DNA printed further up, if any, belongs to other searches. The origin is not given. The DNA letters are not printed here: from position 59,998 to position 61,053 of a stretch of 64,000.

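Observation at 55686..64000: Translationally coupled five-gene operon of orphan, exported, Cys-rich proteins immediately upstream of dnaE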

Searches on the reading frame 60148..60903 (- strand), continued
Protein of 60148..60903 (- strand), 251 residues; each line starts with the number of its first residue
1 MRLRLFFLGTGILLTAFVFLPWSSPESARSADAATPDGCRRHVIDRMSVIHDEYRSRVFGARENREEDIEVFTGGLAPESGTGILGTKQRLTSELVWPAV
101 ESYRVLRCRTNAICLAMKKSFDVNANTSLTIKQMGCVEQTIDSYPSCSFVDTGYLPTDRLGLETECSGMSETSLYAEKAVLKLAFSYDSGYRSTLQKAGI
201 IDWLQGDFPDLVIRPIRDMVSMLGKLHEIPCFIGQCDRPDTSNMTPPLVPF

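Call 69: list_cluster_members(proteins=[P0105, P0114, P0127, P0149, P0188, P0211, P0217, P0190, P0221, P0165])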
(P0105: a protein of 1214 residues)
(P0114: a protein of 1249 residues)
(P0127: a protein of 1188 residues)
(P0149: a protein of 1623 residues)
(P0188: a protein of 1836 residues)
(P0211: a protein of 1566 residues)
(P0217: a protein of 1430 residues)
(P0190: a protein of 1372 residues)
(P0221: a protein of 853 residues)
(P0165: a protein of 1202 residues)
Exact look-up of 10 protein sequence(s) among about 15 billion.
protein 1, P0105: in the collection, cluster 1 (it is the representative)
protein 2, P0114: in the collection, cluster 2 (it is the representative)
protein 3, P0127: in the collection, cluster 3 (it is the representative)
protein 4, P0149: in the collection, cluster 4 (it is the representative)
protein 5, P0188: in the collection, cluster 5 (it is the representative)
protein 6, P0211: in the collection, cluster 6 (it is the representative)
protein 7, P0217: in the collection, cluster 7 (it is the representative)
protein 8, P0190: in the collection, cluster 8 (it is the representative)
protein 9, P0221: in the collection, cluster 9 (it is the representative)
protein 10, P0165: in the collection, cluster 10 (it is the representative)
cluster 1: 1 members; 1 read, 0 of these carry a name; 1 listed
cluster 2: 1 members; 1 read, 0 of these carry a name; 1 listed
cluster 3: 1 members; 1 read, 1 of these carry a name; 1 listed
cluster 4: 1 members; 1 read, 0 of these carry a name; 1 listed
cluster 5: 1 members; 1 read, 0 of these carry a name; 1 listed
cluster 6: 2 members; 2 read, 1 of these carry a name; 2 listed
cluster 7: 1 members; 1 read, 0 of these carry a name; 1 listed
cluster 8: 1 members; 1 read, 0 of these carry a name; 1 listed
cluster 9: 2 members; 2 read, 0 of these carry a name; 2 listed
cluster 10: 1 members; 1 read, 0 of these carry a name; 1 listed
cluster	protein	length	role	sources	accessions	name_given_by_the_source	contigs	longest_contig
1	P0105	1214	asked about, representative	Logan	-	-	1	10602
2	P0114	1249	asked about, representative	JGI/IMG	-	-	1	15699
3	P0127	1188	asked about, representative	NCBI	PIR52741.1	hypothetical protein COU76_04870, partial [Candidatus Peregrinibacteria bacterium ...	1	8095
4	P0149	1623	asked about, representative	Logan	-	-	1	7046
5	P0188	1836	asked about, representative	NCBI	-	-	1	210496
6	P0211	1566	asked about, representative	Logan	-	-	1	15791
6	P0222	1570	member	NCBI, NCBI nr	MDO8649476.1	MAG: hypothetical protein Q7R81_06890 [Candidatus Peregrinibacteria bacterium] | hypothetical protein [Candidatus Peregrinibacteria bacterium]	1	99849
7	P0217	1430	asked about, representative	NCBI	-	-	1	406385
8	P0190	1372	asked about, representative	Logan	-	-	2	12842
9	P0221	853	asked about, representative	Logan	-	-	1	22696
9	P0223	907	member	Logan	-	-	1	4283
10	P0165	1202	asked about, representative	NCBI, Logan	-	-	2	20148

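Call 70: search_protein_families(library=pfam, proteins=[P0149, P0188, P0211, P0217, P0148, P0190], max_evalue=0.01)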
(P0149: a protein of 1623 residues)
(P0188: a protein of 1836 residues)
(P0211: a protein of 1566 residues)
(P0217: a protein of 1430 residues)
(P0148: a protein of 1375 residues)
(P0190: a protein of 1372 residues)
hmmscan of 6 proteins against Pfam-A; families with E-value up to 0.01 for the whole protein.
P0149 (1623 aa): 0 families

P0188 (1836 aa): 0 families

P0211 (1566 aa): 0 families

P0217 (1430 aa): 1 family
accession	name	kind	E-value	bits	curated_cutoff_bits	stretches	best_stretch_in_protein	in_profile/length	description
PF01391.23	Collagen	-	3.8e-05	23.8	27.2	1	352-393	12-53/60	Collagen triple helix repeat (20 copies)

P0148 (1375 aa): 1 family
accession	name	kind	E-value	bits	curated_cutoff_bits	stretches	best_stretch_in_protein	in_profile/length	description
PF09496.15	CENP-O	-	0.0067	17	23.9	0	845-923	77-150/197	Cenp-O kinetochore centromere component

P0190 (1372 aa): 0 families

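Call 71: find_encoding_contigs(protein=P0217, flank=10000, max_places=1)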
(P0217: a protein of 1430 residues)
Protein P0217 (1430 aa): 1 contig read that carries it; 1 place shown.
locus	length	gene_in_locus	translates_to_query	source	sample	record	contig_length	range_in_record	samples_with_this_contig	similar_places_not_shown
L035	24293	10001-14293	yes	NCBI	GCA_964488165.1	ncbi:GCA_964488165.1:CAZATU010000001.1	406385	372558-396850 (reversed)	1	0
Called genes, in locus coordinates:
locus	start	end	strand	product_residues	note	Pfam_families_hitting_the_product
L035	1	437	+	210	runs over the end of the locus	PF08123:DOT1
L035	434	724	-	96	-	-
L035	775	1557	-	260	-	PF00005:ABC_tran, PF02463:SMC_N (faint), PF13304:AAA_21 (faint)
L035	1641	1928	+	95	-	PF00111:Fer2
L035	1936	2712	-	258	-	PF13176:TPR_7 (faint), PF13428:TPR_14 (faint), PF00637:Clathrin (faint), PF00515:TPR_1 (faint), PF13181:TPR_8 (faint), PF12895:ANAPC3 (weak), PF07719:TPR_2 (weak), PF14559:TPR_19, +5 more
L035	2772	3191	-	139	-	PF01252:Peptidase_A8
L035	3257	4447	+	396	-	PF01098:FTSW_RODA_SPOVE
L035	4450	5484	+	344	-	PF03033:Glyco_transf_28, PF13579:Glyco_trans_4_4, PF04101:Glyco_tran_28_C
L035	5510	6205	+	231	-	PF00160:Pro_isomerase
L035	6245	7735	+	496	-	PF00749:tRNA-synt_1c, PF19269:Anticodon_2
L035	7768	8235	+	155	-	-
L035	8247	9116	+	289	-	PF01565:FAD_binding_4, PF02873:MurB_C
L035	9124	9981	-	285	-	PF00436:SSB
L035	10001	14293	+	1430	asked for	-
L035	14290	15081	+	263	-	-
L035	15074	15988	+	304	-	-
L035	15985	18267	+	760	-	-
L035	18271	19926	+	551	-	PF13948:DUF4215 (weak)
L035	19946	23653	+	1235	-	PF02811:PHP, PF07733:DNA_pol3_alpha, PF17657:DNA_pol3_finger, PF14579:HHH_6, PF01336:tRNA_anti-codon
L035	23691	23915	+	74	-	-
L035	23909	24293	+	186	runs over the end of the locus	-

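Call 72: find_encoding_contigs(protein=P0188, flank=10000, max_places=1)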
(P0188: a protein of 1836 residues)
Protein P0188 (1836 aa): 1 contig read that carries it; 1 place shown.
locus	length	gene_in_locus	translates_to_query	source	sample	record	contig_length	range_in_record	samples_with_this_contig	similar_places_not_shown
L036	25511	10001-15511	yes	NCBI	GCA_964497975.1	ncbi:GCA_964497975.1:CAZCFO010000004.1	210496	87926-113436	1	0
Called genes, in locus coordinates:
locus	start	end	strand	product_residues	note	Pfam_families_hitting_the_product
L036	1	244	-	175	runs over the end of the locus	-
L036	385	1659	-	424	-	PF00275:EPSP_synthase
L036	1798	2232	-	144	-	PF01252:Peptidase_A8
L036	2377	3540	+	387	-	PF01098:FTSW_RODA_SPOVE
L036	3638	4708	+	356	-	PF03033:Glyco_transf_28, PF13579:Glyco_trans_4_4 (weak), PF04101:Glyco_tran_28_C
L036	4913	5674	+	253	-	PF00160:Pro_isomerase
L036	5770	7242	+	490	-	PF00749:tRNA-synt_1c, PF19269:Anticodon_2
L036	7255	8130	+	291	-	PF01565:FAD_binding_4, PF02873:MurB_C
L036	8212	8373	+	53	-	-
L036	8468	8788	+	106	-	-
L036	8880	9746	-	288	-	PF00436:SSB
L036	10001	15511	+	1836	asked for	-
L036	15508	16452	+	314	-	-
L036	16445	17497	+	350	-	-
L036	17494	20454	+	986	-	-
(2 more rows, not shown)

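Call 84: fold_search(model_id=the predicted structure, library=viral)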
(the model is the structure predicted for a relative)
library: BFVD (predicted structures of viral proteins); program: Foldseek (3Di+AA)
matches with E <= 10: 45; with E <= 0.001: 0
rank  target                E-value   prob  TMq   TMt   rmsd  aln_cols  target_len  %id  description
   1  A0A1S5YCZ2            1.4e+00  0.07  0.04  0.10  15.4       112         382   14  Uncharacterized protein [Leptopilina boulardi filamentous virus]
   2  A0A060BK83            1.9e+00  0.01  0.06  0.05  43.3       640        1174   10  Putative phage protein [Podophage Lau218]
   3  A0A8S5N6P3            2.1e+00  0.38  0.04  0.55   3.4        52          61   19  Uncharacterized protein [Siphoviridae sp. ctfWC31]
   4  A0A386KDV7            2.1e+00  0.09  0.05  0.26  20.9       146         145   11  Uncharacterized protein [Acinetobacter phage vB_AbaM_B09_Aci05]
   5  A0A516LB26            2.1e+00  0.01  0.03  0.06  24.9       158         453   13  (no name in the UniProt tables at hand)
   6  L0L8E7                2.4e+00  0.20  0.05  0.29   4.7        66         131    9  Uncharacterized protein [Bacillus phage phiAGATE]
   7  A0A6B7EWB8            2.6e+00  0.21  0.05  0.35   3.3        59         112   17  (no name in the UniProt tables at hand)
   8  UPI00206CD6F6         2.9e+00  0.33  0.05  0.45   3.5        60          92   15  (no name look-up for this kind of identifier)
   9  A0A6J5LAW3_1          3.0e+00  0.01  0.05  0.04  67.5       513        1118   10  Uncharacterized protein [uncultured Caudovirales phage]
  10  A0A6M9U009            3.2e+00  0.06  0.04  0.10  17.2       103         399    8  Putative ORF20 [Drosophila-associated filamentous virus]
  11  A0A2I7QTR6            4.6e+00  0.07  0.04  0.16  16.1       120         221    9  (no name in the UniProt tables at hand)
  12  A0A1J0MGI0            4.8e+00  0.01  0.05  0.07  44.3       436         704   10  (no name in the UniProt tables at hand)
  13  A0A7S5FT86            5.1e+00  0.02  0.03  0.05  26.6       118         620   14  (no name in the UniProt tables at hand)
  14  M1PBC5                5.1e+00  0.01  0.03  0.14   8.0        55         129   13  Uncharacterized protein [Moumouvirus goulette]
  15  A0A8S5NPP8            5.4e+00  0.04  0.04  0.22  14.0        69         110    9  Cysteine protease [Myoviridae sp. ctagO6]
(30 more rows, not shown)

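Call 88: find_encoding_contigs(protein=P0222, flank=10000, max_places=1)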
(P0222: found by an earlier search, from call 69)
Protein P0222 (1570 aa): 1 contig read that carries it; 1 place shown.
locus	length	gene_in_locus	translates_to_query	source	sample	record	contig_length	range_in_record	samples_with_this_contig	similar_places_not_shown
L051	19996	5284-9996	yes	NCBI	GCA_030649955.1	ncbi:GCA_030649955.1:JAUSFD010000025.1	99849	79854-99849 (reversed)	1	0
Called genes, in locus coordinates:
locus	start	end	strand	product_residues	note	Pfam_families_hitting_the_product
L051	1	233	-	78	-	PF05016:ParE_toxin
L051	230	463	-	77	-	-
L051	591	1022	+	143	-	-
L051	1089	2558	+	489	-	PF00749:tRNA-synt_1c, PF19269:Anticodon_2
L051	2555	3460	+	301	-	PF01565:FAD_binding_4, PF02873:MurB_C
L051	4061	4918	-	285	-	PF00436:SSB, PF01336:tRNA_anti-codon (faint), PF00436:SSB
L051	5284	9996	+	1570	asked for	-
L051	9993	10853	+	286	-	-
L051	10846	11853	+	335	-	-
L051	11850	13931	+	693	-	-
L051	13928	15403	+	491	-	-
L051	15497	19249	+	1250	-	PF02811:PHP, PF07733:DNA_pol3_alpha, PF17657:DNA_pol3_finger, PF14579:HHH_6, PF01336:tRNA_anti-codon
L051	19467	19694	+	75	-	-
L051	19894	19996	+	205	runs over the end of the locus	-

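Call 89: find_encoding_contigs(protein=P0165, flank=10000, max_places=1)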
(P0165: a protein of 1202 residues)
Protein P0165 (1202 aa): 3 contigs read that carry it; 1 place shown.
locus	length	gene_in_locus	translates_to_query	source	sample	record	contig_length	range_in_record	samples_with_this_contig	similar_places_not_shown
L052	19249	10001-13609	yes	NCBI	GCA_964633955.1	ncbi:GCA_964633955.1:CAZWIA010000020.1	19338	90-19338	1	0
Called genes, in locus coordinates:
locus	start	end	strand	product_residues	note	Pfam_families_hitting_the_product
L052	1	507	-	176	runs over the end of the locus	-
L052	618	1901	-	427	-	PF00275:EPSP_synthase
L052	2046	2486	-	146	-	PF01252:Peptidase_A8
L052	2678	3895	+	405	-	PF01098:FTSW_RODA_SPOVE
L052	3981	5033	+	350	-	PF03033:Glyco_transf_28, PF04101:Glyco_tran_28_C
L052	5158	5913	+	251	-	PF00160:Pro_isomerase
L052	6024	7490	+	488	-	PF00749:tRNA-synt_1c, PF19269:Anticodon_2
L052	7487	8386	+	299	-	PF01565:FAD_binding_4, PF02873:MurB_C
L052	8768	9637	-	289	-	PF00436:SSB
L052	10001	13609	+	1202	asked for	-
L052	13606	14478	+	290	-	-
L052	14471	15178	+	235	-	-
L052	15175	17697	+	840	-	-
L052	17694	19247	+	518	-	?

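Call 90: find_encoding_contigs(protein=P0221, flank=10000, max_places=1)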
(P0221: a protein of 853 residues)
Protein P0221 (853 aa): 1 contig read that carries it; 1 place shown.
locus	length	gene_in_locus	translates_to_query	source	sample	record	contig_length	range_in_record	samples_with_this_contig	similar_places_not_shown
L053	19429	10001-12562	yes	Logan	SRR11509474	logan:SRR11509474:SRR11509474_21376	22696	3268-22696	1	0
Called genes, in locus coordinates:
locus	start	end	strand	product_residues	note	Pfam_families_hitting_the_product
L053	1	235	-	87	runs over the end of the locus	PF04193:PQ-loop, PF03083:MtN3_slv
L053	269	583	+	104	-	PF01541:GIY-YIG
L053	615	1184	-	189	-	-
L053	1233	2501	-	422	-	PF00275:EPSP_synthase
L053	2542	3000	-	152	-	PF01252:Peptidase_A8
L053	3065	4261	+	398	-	PF01098:FTSW_RODA_SPOVE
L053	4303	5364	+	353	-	PF03033:Glyco_transf_28, PF04101:Glyco_tran_28_C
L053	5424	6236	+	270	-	PF00160:Pro_isomerase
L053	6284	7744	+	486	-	PF00749:tRNA-synt_1c, PF19269:Anticodon_2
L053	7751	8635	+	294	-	PF01565:FAD_binding_4, PF02873:MurB_C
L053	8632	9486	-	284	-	PF00436:SSB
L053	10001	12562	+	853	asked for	-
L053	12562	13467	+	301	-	-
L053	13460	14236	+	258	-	-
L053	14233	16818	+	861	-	-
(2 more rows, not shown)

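Call 91: find_encoding_contigs(protein=P0114, flank=10000, max_places=1)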
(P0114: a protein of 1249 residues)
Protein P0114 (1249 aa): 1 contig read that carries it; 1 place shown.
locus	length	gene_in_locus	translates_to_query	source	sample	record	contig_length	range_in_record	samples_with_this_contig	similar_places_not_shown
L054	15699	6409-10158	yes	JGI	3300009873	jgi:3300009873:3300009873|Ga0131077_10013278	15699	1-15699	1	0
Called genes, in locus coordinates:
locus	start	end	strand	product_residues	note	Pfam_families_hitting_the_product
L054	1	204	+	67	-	PF01098:FTSW_RODA_SPOVE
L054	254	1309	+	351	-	PF03033:Glyco_transf_28, PF04101:Glyco_tran_28_C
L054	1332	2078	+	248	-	PF00160:Pro_isomerase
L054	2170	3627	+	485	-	PF00749:tRNA-synt_1c, PF19269:Anticodon_2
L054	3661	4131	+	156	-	-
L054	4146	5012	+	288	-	PF01565:FAD_binding_4, PF02873:MurB_C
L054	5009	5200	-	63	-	-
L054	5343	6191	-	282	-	PF00436:SSB, PF01336:tRNA_anti-codon (faint), PF00436:SSB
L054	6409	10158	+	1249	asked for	-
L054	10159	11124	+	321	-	-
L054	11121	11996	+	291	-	-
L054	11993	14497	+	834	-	-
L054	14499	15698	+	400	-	?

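Call 104: search_dna_similar(query=L001:732-3944:+, collection=phages, mode=protein, max_evalue=0.001, max_rows=5)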
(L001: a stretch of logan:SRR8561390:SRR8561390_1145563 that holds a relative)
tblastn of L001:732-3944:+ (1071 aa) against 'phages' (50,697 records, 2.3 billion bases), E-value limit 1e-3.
No match.

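Call 115: list_cluster_members(proteins=[P0110, P0119, P0128, P0137, P0143, P0150, P0170, P0184, P0199, P0210])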
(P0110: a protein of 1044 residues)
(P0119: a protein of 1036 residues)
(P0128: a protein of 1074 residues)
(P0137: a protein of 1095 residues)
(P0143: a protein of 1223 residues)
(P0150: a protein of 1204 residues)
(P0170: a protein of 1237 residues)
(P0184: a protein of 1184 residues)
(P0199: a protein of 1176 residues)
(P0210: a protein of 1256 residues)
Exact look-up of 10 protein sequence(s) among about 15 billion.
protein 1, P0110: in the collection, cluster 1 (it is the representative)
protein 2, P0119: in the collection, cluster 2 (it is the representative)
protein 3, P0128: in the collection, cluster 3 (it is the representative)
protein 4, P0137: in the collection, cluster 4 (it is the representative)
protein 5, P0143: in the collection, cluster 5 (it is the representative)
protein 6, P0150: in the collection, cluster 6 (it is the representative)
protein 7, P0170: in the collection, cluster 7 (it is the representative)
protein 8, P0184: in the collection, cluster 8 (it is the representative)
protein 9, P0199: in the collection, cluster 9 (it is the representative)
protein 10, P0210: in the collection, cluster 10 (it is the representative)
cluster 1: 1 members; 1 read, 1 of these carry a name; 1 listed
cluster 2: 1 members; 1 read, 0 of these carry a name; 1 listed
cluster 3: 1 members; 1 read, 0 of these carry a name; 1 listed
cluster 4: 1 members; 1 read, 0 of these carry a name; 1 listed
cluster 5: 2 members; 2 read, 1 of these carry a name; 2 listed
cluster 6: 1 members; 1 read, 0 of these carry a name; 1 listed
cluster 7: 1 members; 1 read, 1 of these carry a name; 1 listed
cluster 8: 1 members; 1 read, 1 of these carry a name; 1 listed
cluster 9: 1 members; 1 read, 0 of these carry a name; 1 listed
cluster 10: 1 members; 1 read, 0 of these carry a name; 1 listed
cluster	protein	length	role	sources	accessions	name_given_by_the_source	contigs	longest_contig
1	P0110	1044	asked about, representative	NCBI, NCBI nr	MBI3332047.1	hypothetical protein HYZ99_03755 [Candidatus Peregrinibacteria bacterium] | hypothetical protein [Candidatus Peregrinibacteria bacterium]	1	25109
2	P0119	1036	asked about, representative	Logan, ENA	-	-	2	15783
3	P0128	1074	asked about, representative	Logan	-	-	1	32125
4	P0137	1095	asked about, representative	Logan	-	-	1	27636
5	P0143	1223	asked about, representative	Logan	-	-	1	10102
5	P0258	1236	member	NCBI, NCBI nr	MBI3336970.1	hypothetical protein HYZ98_05425 [Candidatus Peregrinibacteria bacterium] | hypothetical protein [Candidatus Peregrinibacteria bacterium]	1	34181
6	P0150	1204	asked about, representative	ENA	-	-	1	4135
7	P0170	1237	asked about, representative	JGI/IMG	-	hypothetical protein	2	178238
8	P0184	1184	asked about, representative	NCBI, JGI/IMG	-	hypothetical protein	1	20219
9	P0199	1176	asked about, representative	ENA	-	-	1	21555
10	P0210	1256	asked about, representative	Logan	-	-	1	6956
